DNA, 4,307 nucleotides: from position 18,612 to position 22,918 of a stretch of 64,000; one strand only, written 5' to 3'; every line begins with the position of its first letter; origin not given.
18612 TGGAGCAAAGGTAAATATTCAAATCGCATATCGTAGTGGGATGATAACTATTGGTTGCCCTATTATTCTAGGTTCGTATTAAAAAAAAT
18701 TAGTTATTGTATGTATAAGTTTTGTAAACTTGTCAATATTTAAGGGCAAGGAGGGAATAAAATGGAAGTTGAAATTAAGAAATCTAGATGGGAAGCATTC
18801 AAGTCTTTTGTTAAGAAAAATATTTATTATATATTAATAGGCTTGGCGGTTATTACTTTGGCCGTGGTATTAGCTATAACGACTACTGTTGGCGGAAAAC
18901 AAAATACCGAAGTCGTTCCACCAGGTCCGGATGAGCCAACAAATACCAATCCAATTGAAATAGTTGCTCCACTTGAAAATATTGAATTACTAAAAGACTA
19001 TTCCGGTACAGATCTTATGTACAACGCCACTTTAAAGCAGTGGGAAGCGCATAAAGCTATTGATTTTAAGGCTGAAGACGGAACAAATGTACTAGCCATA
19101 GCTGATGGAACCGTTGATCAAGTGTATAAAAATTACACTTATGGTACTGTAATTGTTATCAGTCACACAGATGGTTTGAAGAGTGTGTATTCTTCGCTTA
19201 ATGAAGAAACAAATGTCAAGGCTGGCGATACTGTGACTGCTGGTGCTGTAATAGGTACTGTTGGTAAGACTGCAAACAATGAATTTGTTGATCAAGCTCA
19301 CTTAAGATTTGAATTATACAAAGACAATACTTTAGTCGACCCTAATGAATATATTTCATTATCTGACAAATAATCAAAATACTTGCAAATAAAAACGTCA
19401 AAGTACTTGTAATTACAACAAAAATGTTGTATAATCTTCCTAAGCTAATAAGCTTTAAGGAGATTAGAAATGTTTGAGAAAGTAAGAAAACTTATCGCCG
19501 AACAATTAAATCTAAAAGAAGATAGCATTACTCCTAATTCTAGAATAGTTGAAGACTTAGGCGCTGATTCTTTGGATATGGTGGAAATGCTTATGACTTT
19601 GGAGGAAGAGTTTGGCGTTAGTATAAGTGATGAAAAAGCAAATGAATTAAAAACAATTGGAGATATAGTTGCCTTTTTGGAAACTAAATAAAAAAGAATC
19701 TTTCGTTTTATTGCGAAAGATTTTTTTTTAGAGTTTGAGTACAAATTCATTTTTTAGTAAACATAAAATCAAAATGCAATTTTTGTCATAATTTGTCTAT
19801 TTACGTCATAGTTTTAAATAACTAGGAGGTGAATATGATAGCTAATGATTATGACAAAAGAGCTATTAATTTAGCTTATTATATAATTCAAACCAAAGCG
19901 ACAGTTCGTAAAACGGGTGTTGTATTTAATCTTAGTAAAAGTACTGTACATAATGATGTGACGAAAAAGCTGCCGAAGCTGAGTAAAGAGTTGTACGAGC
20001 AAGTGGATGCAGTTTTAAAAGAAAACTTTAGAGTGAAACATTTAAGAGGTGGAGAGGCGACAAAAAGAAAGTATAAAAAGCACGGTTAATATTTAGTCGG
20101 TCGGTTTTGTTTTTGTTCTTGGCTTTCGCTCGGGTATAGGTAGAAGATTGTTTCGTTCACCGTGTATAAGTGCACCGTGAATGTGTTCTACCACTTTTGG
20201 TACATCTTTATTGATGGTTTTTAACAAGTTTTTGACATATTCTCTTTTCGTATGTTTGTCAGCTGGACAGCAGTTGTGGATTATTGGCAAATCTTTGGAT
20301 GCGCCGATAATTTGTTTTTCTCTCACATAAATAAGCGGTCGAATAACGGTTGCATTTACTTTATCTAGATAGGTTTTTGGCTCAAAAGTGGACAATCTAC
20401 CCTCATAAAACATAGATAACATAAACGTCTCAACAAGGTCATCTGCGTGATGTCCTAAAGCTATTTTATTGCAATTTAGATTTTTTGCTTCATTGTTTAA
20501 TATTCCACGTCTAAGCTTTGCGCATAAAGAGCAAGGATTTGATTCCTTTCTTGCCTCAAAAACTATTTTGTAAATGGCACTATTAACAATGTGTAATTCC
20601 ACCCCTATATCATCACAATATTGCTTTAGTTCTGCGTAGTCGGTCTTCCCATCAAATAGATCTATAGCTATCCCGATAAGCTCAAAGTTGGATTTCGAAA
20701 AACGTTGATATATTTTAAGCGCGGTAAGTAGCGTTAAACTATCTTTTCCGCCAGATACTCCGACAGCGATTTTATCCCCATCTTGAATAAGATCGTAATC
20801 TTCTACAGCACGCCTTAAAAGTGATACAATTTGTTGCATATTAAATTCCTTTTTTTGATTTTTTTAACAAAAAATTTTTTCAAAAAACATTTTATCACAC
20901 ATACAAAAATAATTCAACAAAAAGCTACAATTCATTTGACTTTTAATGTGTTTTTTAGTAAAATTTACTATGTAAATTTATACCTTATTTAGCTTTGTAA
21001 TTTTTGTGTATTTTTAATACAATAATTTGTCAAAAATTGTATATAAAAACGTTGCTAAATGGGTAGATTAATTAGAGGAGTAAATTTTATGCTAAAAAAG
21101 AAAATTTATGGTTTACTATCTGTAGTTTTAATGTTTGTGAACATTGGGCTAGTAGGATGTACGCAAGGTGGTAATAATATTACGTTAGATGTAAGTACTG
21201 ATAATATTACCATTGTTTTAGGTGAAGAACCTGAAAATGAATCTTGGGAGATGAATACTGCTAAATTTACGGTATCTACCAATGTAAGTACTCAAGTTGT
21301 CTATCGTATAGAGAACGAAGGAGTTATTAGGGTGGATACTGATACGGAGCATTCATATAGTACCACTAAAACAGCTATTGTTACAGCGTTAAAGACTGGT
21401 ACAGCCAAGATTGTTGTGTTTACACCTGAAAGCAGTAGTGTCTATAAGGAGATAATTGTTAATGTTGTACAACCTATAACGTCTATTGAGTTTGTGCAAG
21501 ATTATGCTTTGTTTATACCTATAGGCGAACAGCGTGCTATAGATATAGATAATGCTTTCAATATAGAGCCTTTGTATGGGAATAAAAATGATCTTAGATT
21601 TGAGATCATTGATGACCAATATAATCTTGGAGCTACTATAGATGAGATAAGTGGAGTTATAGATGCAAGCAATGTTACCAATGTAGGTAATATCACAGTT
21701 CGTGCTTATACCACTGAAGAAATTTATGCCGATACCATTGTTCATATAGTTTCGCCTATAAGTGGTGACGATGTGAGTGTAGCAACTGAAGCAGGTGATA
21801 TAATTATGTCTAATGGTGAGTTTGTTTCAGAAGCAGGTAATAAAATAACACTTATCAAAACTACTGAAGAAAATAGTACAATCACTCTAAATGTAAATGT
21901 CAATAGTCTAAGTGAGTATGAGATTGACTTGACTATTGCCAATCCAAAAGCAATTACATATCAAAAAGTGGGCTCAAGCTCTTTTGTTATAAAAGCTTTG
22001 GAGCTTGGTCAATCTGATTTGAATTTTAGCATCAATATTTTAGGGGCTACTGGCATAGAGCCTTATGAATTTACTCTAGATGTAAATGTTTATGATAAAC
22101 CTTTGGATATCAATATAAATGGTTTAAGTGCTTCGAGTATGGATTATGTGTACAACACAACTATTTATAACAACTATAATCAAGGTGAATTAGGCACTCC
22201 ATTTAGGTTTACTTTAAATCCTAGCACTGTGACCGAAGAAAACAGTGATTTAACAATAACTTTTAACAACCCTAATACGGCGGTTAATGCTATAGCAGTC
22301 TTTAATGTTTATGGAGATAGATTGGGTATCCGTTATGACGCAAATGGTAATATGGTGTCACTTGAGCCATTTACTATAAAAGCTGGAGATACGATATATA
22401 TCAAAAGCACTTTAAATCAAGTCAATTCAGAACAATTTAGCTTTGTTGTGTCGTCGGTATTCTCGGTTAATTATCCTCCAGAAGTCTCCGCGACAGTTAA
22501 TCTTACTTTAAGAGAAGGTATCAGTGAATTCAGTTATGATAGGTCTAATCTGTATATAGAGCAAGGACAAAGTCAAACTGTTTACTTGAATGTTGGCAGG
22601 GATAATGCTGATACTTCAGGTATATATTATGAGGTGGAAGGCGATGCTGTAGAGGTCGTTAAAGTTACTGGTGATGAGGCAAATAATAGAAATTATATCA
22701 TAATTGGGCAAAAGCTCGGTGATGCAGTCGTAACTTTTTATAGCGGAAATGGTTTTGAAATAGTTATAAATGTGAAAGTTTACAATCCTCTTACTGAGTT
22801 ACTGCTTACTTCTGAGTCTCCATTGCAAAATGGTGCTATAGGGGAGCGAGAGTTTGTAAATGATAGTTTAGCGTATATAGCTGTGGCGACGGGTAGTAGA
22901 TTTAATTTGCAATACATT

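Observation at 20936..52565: Two tandem paralogous giant lipoprotein genes (5,084 and 5,343 aa) fill half the window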

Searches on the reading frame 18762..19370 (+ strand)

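Call 7: search_protein_families(library=pfam, proteins=[window:18762-19370:+])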
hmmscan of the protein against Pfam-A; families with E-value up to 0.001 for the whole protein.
window:18762-19370:+ (203 aa): 1 family
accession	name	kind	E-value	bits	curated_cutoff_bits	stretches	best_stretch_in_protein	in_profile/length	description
PF01551.29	Peptidase_M23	-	7e-26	90.7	28.7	1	96-194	2-96/96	Peptidase family M23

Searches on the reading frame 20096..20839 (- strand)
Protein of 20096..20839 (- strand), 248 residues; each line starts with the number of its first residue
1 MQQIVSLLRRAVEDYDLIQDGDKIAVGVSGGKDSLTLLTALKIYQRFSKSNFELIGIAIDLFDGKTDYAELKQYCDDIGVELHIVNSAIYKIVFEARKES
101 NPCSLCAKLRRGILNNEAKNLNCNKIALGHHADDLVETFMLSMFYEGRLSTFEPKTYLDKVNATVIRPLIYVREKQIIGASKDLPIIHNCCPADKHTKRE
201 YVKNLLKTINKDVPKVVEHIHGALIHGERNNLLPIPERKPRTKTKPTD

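Call 7: search_protein_families(library=pfam, proteins=[window:20096-20839:-])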
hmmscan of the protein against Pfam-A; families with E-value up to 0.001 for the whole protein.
window:20096-20839:- (248 aa): 2 families
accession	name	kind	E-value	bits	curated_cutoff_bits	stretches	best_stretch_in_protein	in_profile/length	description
PF01171.26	ATP_bind_3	-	9.6e-18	65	27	1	23-180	1-155/182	PP-loop family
PF03054.22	tRNA_Me_trans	-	0.00069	19.8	20.6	0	23-134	2-130/202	tRNA methyl transferase HUP domain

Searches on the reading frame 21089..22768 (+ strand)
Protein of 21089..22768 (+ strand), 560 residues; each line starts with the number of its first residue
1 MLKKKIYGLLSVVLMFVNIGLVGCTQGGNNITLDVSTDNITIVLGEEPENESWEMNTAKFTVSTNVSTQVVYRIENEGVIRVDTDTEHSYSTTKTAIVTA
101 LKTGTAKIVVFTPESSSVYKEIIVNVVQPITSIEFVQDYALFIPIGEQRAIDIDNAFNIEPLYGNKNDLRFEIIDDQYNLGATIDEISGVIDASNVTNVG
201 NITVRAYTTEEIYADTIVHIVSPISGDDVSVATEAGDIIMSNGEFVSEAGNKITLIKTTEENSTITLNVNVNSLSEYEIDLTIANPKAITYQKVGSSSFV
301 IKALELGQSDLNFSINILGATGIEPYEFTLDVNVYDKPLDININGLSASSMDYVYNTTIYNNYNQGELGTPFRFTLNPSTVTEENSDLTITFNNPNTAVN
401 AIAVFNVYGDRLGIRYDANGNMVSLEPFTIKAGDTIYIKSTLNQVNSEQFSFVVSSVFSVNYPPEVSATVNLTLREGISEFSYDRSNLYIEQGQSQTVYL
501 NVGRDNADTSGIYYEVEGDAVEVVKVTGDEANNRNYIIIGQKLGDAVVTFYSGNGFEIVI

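Call 26: search_protein_families(library=pfam, proteins=[window:21089-22768:+], max_evalue=5)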
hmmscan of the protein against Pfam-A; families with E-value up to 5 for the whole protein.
window:21089-22768:+ (560 aa): 3 families
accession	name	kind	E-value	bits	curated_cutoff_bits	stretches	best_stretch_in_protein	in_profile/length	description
PF02368.24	Big_2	-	0.0099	16.3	22.8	1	57-120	23-77/79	Bacterial Ig-like domain (group 2)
PF21618.2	OST_P1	-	0.12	13.2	27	1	261-294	56-89/93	Oligosaccharyl transferase, Peripheral 1 domain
PF14238.11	DUF4340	-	4.8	7.8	25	1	476-527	37-88/183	Domain of unknown function (DUF4340)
